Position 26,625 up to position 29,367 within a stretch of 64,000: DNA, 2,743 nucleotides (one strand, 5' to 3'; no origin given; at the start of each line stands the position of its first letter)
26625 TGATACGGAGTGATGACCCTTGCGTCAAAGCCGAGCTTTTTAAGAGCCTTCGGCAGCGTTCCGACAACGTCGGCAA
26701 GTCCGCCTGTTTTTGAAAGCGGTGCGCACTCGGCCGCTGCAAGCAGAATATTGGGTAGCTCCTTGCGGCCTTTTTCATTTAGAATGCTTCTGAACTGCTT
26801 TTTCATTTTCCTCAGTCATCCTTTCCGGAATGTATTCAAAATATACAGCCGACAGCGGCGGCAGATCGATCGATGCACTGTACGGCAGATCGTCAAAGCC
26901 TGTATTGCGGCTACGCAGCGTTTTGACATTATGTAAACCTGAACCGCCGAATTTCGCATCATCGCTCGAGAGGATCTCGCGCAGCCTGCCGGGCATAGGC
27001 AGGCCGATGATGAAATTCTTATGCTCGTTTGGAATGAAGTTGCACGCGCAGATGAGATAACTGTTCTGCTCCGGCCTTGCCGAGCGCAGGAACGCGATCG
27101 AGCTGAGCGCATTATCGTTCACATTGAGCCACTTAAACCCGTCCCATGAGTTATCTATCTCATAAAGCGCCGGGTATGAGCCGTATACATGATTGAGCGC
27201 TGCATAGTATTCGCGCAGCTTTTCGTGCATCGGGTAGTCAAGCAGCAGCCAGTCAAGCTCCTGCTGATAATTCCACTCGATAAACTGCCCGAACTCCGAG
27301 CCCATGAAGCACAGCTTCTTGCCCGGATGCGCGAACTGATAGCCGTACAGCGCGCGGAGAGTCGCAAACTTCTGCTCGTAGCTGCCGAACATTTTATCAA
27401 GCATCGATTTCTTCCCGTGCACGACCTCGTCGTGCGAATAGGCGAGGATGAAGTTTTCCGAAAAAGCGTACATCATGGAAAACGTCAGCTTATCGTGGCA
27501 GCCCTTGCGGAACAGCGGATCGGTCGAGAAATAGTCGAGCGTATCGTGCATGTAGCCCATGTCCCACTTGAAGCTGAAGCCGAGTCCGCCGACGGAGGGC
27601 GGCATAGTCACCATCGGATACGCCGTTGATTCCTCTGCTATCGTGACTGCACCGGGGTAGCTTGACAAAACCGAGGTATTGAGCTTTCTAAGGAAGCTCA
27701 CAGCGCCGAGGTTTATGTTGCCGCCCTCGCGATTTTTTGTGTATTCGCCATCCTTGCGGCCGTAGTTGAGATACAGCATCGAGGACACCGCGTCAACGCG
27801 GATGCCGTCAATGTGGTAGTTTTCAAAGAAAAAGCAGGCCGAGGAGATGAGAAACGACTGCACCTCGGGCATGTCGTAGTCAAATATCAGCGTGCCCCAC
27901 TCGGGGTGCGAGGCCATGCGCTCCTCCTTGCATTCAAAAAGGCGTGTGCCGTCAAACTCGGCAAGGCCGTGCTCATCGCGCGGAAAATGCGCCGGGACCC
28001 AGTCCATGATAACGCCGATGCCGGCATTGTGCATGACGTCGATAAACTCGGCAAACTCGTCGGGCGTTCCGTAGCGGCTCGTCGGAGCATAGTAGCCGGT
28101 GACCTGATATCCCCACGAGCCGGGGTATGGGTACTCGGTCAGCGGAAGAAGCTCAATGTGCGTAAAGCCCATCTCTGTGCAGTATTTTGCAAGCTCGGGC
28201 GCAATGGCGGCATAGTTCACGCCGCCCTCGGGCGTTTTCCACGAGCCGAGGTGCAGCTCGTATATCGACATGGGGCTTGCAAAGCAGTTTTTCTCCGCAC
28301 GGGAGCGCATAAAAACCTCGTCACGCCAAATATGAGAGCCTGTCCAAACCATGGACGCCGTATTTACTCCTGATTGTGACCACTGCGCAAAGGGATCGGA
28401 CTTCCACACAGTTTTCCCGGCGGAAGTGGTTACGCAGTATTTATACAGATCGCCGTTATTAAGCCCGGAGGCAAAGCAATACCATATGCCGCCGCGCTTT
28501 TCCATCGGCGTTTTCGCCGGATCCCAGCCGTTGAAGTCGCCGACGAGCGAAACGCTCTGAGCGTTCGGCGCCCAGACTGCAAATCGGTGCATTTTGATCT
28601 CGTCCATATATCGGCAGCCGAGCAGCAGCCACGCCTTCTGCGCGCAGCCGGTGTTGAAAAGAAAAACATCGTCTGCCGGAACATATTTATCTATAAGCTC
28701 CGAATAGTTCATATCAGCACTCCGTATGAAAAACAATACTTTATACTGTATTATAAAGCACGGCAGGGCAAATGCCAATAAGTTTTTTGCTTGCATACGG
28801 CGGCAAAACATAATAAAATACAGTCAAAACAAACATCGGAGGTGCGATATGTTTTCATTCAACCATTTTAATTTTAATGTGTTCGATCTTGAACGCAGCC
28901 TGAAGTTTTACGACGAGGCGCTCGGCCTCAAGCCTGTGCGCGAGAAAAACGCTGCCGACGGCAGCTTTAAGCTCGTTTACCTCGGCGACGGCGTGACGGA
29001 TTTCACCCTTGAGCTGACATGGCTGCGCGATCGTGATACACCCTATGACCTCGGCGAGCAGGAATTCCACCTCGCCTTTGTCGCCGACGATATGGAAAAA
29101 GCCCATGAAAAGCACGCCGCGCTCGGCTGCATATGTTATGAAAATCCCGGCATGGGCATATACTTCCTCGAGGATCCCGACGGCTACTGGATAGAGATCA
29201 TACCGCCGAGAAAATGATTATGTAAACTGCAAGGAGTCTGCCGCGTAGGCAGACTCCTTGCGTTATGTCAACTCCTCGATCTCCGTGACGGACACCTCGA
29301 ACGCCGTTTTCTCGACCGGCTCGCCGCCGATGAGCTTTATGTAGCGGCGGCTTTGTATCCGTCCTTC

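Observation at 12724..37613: Dense array of stand-alone dif XerD-arm words (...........) written through unrelated genes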

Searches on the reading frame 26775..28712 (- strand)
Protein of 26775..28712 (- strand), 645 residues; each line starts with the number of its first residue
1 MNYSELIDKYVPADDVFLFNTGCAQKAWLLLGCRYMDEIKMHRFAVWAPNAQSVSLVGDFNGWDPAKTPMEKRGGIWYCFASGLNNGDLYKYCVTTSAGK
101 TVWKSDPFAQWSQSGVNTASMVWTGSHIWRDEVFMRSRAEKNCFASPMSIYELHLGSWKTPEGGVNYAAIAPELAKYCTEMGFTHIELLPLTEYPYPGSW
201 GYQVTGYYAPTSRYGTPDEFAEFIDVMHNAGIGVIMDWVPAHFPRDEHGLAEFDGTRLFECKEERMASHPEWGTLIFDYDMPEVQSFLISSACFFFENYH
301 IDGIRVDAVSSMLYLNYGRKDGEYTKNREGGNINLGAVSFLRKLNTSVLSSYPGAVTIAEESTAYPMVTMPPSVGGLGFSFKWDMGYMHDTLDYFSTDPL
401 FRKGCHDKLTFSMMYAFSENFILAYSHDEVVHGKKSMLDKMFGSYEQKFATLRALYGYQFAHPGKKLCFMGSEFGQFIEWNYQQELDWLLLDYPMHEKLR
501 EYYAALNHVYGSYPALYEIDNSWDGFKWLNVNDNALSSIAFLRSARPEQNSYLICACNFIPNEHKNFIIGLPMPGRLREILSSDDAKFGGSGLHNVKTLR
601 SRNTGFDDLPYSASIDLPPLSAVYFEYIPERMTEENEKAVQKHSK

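Call 19: find_related_loci(query=window:26775-28712:-, collection=genome_contigs, flank=10000)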
Query window:26775-28712:- (645 aa) in genome_contigs; peptide patterns used: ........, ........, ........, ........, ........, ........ (x = any residue, [..] = any of these).
166 stretches matched a pattern; 129 encode a relative of the query (tblastn E <= 1e-3); the best 80 are kept; 80 distinct loci.
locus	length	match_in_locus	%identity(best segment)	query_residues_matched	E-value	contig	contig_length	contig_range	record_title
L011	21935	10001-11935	96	1-645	0e+0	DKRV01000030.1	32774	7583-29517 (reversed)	MAG TPA_asm: Clostridiales bacterium UBA7273 UBA7273_contig_2364, whole genome shotgun sequence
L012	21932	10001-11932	90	1-644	0e+0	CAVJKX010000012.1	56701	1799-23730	bacterium isolate H07654-L1_cleanbin_000006 genome assembly, contig: Spades_H07654-L1_contig_328, whole genome shotgun s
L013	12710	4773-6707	90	1-645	0e+0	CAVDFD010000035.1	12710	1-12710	Bacteroidaceae bacterium isolate SRR8978321_cleanbin_000001 genome assembly, contig: Spades_SRR8978321_contig_169, whole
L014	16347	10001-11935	89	1-645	0e+0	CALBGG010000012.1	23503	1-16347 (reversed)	MAG TPA_asm: uncultured Clostridia bacterium isolate SRR1747065_bin.49_CONCOCT_v1.1_MAG genome assembly, contig: ERZ8082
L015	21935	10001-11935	89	1-645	0e+0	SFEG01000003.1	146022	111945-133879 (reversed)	MAG: Clostridiales bacterium isolate W0P29.010 Contig7, whole genome shotgun sequence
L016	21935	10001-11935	89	1-645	0e+0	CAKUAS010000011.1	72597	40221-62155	MAG: uncultured Oscillospiraceae bacterium isolate REFINED_METABAT215_TOP10_CONTIGS_1500_ASSEMBLY_K77_MERGED__Hadza_MoBi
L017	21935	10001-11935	89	1-645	0e+0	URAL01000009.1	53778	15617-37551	uncultured Clostridiales bacterium isolate UMGS815 genome assembly, contig: NODE_192_length_53778_cov_26.081455, whole g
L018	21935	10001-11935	88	1-645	0e+0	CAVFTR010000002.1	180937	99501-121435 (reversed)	bacterium isolate G02651-L1_cleanbin_000005 genome assembly, contig: Spades_G02651-L1_contig_12, whole genome shotgun se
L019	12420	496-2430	87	1-645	0e+0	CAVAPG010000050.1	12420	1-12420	bacterium isolate H07605-L1_cleanbin_000012 genome assembly, contig: Spades_H07605-L1_contig_1716, whole genome shotgun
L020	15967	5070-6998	86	1-643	0e+0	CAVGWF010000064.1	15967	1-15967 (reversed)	Escherichia coli isolate H07611-L1_cleanbin_000006 genome assembly, contig: Spades_H07611-L1_contig_1437, whole genome s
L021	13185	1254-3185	84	1-644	0e+0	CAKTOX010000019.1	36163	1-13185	MAG: uncultured Oscillospiraceae bacterium isolate REFINED_METABAT215_TOP10_CONTIGS_1500_ASSEMBLY_K77_MERGED__Hadza_MoBi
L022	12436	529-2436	85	1-636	0e+0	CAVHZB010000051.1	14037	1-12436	Phascolarctobacterium succinatutens isolate H07649-L1_cleanbin_000061 genome assembly, contig: Spades_H07649-L1_contig_3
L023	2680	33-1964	83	1-644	0e+0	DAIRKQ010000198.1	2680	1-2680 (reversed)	MAG TPA_asm: Oscillospiraceae bacterium isolate CTOTU12570 NODE_18039_length_2680_cov_5.269714, whole genome shotgun seq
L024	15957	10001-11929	84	1-643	0e+0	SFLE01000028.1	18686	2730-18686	MAG: Clostridiales bacterium isolate W2P12.025 Contig957, whole genome shotgun sequence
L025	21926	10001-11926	81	3-644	0e+0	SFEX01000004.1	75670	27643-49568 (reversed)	MAG: Clostridiales bacterium isolate W0P37.007 Contig43, whole genome shotgun sequence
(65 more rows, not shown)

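Call 63: search_protein_families(library=pfam, proteins=[L015:1389-2444:-])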
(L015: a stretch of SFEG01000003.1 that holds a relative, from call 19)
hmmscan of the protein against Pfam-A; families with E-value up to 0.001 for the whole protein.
L015:1389-2444:- (351 aa): 0 families

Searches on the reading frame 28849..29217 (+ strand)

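Call 63: search_protein_families(library=pfam, proteins=[window:28849-29217:+])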
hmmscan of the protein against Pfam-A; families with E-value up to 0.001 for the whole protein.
window:28849-29217:+ (122 aa): 5 families
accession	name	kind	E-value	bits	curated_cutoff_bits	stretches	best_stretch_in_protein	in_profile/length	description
PF00903.31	Glyoxalase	-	1.7e-14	54.7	20.6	1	4-117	2-121/121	Glyoxalase/Bleomycin resistance protein/Dioxygenase superfamily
PF18029.7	Glyoxalase_6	-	2.5e-06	28.5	23.6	1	9-113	4-101/106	Glyoxalase-like domain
PF13669.12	Glyoxalase_4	-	9e-06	26.4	27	1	5-97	1-94/109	Glyoxalase/Bleomycin resistance protein/Dioxygenase superfamily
PF22677.2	Ble-like_N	-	3.5e-05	23.9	24.5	1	6-28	4-26/41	Bleomycin resistance protein-like N-terminal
PF12681.13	Glyoxalase_2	-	0.00051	20.4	30.1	0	10-117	7-113/118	Glyoxalase-like domain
